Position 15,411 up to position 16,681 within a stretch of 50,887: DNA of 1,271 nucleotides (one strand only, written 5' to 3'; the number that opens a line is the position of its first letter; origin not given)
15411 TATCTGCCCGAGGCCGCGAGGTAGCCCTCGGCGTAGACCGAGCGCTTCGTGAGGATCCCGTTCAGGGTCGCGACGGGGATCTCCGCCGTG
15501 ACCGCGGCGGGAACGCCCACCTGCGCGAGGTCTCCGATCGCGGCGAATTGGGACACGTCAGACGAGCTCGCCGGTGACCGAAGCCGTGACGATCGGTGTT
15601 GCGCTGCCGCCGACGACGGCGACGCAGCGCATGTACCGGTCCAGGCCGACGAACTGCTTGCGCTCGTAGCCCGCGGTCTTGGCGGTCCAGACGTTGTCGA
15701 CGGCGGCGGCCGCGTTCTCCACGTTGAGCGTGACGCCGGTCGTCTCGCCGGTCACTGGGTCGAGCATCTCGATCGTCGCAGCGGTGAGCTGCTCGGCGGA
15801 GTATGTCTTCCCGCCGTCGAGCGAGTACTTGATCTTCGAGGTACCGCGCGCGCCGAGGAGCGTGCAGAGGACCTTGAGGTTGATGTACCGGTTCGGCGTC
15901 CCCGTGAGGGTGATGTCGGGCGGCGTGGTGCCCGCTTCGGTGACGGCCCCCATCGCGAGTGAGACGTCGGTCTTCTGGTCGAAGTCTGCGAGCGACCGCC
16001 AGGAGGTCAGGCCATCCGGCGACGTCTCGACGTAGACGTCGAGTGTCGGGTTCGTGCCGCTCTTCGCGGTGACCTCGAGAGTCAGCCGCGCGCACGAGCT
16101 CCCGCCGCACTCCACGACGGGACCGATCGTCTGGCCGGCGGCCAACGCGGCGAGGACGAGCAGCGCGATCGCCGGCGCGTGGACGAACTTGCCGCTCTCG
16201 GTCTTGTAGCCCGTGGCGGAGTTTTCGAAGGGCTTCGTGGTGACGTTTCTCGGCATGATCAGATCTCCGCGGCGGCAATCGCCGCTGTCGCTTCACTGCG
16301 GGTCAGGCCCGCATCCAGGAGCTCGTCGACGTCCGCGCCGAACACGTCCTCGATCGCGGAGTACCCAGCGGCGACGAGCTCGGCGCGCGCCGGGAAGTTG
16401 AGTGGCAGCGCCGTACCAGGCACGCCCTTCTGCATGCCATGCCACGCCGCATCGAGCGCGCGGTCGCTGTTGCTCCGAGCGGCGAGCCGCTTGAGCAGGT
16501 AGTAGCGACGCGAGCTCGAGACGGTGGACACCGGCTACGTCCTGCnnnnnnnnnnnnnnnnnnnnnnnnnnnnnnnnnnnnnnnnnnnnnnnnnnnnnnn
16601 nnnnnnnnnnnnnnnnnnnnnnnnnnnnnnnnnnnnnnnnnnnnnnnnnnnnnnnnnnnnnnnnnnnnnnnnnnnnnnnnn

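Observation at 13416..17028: One ~90-aa module grafted into three different virion proteins (capsid, capsid accessory, sheath)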

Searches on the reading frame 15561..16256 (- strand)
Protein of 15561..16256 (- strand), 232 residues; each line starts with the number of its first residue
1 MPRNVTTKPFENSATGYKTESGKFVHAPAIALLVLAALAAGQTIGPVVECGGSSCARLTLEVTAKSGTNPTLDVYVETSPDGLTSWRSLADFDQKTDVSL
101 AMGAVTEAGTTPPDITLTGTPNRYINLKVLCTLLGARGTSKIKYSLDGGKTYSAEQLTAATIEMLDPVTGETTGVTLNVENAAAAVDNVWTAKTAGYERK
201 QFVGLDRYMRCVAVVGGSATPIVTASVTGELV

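Call 6: search_protein_families(library=pfam, proteins=[window:15561-16256:-], max_evalue=1)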
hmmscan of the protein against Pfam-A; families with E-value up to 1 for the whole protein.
window:15561-16256:- (232 aa): 2 families
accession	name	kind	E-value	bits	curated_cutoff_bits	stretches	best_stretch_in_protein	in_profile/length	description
PF15902.12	Sortilin-Vps10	-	0.13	11.5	33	1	138-165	417-444/446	Sortilin, neurotensin receptor 3,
PF25518.1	NRG2_N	-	0.21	12.3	27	1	175-215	20-63/90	NRG2 N-terminal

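Call 7: search_protein_families(library=phrogs, proteins=[window:15561-16256:-], max_evalue=0.01)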
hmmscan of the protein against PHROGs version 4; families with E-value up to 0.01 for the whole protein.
window:15561-16256:- (232 aa): 0 families
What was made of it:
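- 15558..16256 (-): Accessory virion protein (232 aa): a small beta-sandwich host domain (residues ~1-100 plus 199-232) interrupted by module copy 2. No family matches the whole protein (calls 6, 7).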

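Call 41: search_dna_similar(query=window:15561-16256:-, collection=phages, mode=protein, max_rows=25, max_evalue=0.01)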
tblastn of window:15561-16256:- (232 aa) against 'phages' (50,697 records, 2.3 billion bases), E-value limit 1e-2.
Records with a match: 2; places in all: 2; records where one place covers at least 80% of the query: 0.
Best place of each record, by identity: <60% 2.
By first word of the organism name: Arthrobacter 2.
By host as written in the record: Arthrobacter globiformis B-2979 2.
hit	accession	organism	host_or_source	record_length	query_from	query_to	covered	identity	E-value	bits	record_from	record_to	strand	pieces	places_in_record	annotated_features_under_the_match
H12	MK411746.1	Arthrobacter phage Sonali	Arthrobacter globiformis B-2979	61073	52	96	19%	44.4%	5e-3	44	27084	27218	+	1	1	26: hypothetical protein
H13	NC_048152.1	Arthrobacter phage Sonali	Arthrobacter globiformis B-2979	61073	52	96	19%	44.4%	5e-3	44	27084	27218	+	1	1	26: virion structural protein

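Call 58: get_annotated_region(hit=H13, flank=6000)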
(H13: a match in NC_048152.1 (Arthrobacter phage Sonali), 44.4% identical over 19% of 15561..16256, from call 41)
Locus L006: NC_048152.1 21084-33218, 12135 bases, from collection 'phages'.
description: Arthrobacter phage Sonali, complete genome.
organism: Arthrobacter phage Sonali (NCBI taxid 2510495)
taxonomy: Viruses; Duplodnaviria; Heunggongvirae; Uroviricota; Caudoviricetes; Sonalivirus; Sonalivirus sonali
host: Arthrobacter globiformis B-2979; source: soil; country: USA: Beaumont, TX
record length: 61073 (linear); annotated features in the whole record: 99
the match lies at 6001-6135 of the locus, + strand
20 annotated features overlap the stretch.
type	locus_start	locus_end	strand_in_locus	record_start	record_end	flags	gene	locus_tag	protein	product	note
CDS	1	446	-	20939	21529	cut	20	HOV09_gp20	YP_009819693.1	hypothetical protein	-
CDS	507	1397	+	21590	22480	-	21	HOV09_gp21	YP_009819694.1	virion structural protein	-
CDS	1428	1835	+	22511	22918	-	22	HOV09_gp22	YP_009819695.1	hypothetical protein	-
CDS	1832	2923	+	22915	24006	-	23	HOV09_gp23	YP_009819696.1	endolysin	-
CDS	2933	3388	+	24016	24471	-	24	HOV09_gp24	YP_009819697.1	holin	-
CDS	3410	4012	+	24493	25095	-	25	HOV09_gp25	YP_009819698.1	hypothetical protein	-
CDS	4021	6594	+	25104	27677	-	26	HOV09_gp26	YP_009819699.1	virion structural protein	-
CDS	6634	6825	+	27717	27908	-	27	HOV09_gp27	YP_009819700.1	hypothetical protein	-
CDS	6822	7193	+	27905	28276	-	28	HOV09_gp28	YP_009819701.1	endonuclease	-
CDS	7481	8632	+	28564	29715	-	29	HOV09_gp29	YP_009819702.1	integrase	Integrase, (Y-int)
CDS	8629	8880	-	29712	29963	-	30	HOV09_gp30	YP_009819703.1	hypothetical protein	-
CDS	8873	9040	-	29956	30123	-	31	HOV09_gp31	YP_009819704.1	hypothetical protein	-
CDS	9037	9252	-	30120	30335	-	32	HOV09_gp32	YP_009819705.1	DNA binding protein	-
CDS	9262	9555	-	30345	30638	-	33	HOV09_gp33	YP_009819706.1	hypothetical protein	-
CDS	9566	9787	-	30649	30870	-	34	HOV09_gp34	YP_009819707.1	hypothetical protein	-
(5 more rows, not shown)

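Call 69: predict_structure(alignment_id=A7)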
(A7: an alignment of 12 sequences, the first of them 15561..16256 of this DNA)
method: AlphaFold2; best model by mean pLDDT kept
length: 232 residues; sequences in the alignment: 12
mean_pLDDT: 84.0   pTM: 0.76
mean pLDDT of the five models: 84.0, 81.2, 79.4, 78.5, 78.0
residues with pLDDT >= 90: 103; 70-90: 95; 50-70: 20; < 50: 14
segments of 3 or more residues with pLDDT < 50: 1-13
pLDDT, mean of each block of 10 residues (from residue 1): 40 64 84 95 94 91 92 96 93 91 82 80 89 65 87 76 84 86 67 92 94 93 95 89
secondary structure, 60 per line:
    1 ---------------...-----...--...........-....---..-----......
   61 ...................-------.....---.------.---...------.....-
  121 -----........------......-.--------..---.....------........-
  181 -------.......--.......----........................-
elements in order: E16-18 E24-26 E29-39 E41-44 E55-79 E87-91 E106-108 E115-119 E126-133 E140-145 E161-165 E172-179 E188-194 E197-203 E208-231
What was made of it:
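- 15558..16256 (-): AF2 model: pLDDT 84, all-beta (call 69).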

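Call 72: fold_search(model_id=the predicted structure, library=pdb)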
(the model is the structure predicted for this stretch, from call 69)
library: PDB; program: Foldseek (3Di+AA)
matches with E <= 10: 1437; with E <= 0.001: 0
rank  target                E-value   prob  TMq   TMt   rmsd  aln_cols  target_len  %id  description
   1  2df7_N                5.0e-03  0.14  0.13  0.09  19.7       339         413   11  Crystal structure of infectious bursal disease virus VP2 subviral particle (released 2006-06-27)
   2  1mac_A                6.1e-03  0.51  0.18  0.19  18.8       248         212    8  CRYSTAL STRUCTURE AND SITE-DIRECTED MUTAGENESIS OF BACILLUS MACERANS ENDO-1,3-1,4-BETA-GLUCANASE (released 1995-02-27)
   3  2df7_S                8.0e-03  0.20  0.15  0.10  18.7       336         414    9  Crystal structure of infectious bursal disease virus VP2 subviral particle (released 2006-06-27)
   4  7xod_C                8.9e-03  0.13  0.12  0.05  20.5       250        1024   11  SARS-CoV-2 Omicron BA.2 Variant Spike Trimer with three JMB2002 Fab Bound (released 2022-06-15)
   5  1u0a_A                1.0e-02  0.38  0.18  0.19  18.9       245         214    9  Crystal structure of the engineered beta-1,3-1,4-endoglucanase H(A16-M) in complex with beta-glucan tetrasaccharide (released 2005-09-06)
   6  9au6_A                1.1e-02  0.57  0.28  0.11  27.5       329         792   11  Cryo-EM of Geovibrio thiophilus flagellum (released 2024-11-13)
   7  7vrp_A                1.2e-02  0.51  0.25  0.15  21.3       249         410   10  Structure of infectious bursal disease virus Gx strain (released 2022-03-30)
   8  2df7_O                1.3e-02  0.18  0.16  0.10  20.1       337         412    9  Crystal structure of infectious bursal disease virus VP2 subviral particle (released 2006-06-27)
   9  7vrp_J                1.3e-02  0.30  0.21  0.13  21.7       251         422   10  Structure of infectious bursal disease virus Gx strain (released 2022-03-30)
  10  1wce_A                1.5e-02  0.13  0.14  0.09  19.0       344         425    8  Crystal structure of the T13 IBDV viral particle reveals a missing link in icosahedral viruses evolution (released 2005-04-06)
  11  7vrp_C                1.7e-02  0.08  0.11  0.08  22.4       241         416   11  Structure of infectious bursal disease virus Gx strain (released 2022-03-30)
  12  7ybk_B                2.0e-02  0.11  0.12  0.04  21.9       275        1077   12  SARS-CoV-2 B.1.620 variant spike (open state) (released 2023-09-06)
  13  2wo1_A                2.4e-02  0.33  0.18  0.23  17.9       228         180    6  Crystal Structure of the EphA4 Ligand Binding Domain (released 2009-10-27)
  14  7vrn_A                2.4e-02  0.23  0.20  0.13  21.5       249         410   10  Structure of infectious bursal disease virus Gt strain (released 2022-03-30)
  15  8j67_C                2.4e-02  0.14  0.12  0.15  17.5       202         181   12  Crystal structure of Toxoplasma gondii M2AP (released 2023-08-30)
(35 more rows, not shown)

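Call 76: search_protein_families(library=ncbifam, proteins=[window:15561-16256:-], max_evalue=0.1)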
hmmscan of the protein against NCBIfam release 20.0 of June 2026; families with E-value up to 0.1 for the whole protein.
window:15561-16256:- (232 aa): 1 family
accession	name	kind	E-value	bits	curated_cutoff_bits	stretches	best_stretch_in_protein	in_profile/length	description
NF007456.1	PRK10026.1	exception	0.074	13.3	242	0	55-91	14-50/141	glutaredoxin-dependent arsenate reductase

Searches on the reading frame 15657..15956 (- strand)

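Call 9: search_protein_families(library=pfam, proteins=[window:15657-15956:-], max_evalue=10)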
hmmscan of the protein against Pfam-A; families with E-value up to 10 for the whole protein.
seq(100 aa): 1 family
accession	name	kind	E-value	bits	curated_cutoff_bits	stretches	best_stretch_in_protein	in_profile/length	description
PF15902.12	Sortilin-Vps10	-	0.038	13.2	33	1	38-65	417-444/446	Sortilin, neurotensin receptor 3,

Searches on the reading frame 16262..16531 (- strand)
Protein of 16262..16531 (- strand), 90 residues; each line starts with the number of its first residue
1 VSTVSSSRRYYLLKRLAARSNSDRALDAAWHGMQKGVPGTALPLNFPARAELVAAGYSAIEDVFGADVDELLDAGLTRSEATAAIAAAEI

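Call 7: search_protein_families(library=phrogs, proteins=[window:16262-16531:-], max_evalue=0.01)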
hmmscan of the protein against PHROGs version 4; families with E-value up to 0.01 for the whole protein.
window:16262-16531:- (90 aa): 0 families

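Call 76: search_protein_families(library=ncbifam, proteins=[window:16262-16531:-], max_evalue=0.1)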
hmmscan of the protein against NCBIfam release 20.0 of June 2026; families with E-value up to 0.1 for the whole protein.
window:16262-16531:- (90 aa): 0 families

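Call 86: search_protein_families(library=phrogs, proteins=[window:16262-16531:-], max_evalue=0.1)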
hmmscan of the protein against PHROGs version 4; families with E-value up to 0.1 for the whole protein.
window:16262-16531:- (90 aa): 0 families

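Call 87: search_protein_families(library=pfam, proteins=[window:16262-16531:-], max_evalue=1)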
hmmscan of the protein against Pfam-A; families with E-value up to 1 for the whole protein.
window:16262-16531:- (90 aa): 0 families
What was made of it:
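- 16259..16531 (-): 90-aa gene between the MCP and the accessory protein; functionally linked to the accessory. No family hit (calls 7, 76, 86, 87).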
